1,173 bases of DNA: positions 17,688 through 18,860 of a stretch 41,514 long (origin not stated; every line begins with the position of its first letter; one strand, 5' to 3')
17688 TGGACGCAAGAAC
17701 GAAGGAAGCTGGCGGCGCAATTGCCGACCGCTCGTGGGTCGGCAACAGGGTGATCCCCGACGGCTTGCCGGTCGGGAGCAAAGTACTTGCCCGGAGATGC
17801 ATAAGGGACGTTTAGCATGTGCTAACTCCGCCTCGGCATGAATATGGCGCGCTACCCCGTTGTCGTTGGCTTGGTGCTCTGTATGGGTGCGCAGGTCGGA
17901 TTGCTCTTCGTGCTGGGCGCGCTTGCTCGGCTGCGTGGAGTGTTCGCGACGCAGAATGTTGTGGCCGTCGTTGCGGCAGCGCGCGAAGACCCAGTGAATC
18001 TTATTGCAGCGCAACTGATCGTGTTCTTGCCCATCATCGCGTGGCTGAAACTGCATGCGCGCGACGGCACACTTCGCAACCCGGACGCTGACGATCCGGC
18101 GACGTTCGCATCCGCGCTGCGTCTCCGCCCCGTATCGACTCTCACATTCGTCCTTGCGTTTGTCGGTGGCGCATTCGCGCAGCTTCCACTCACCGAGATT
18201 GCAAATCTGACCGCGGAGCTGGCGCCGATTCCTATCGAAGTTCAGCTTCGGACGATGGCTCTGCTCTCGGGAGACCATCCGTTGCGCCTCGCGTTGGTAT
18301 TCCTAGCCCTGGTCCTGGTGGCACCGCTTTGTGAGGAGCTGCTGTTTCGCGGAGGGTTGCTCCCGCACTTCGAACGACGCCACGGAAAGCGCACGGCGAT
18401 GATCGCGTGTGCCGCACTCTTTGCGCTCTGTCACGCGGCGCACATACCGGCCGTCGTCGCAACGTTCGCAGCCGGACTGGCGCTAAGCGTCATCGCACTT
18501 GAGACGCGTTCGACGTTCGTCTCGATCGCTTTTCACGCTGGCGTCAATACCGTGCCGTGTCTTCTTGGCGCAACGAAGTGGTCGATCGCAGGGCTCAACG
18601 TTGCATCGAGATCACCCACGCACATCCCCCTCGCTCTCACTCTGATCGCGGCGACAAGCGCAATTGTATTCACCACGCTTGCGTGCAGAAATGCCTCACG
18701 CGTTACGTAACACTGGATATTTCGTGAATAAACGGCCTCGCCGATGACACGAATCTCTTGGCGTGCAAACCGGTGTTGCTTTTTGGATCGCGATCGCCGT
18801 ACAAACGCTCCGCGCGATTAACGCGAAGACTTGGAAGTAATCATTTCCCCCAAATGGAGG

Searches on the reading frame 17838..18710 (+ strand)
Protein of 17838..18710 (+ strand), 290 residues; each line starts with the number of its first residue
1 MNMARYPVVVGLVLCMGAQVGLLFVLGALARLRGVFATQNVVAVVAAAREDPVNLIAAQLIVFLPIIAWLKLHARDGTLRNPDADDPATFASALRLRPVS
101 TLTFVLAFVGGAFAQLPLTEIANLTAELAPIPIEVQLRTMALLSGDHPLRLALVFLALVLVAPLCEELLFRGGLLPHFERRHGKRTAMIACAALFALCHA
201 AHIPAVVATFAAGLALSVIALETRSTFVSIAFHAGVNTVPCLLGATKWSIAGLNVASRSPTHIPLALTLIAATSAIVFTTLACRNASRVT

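Call 68: search_protein_families(library=pfam, proteins=[window:17838-18710:+], max_evalue=0.001)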
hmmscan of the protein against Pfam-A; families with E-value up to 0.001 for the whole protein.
window:17838-18710:+ (290 aa): 1 family
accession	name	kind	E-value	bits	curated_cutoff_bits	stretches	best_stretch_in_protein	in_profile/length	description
PF02517.21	Rce1-like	-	6.5e-21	74.9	22.4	1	150-239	3-93/93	Type II CAAX prenyl endopeptidase Rce1-like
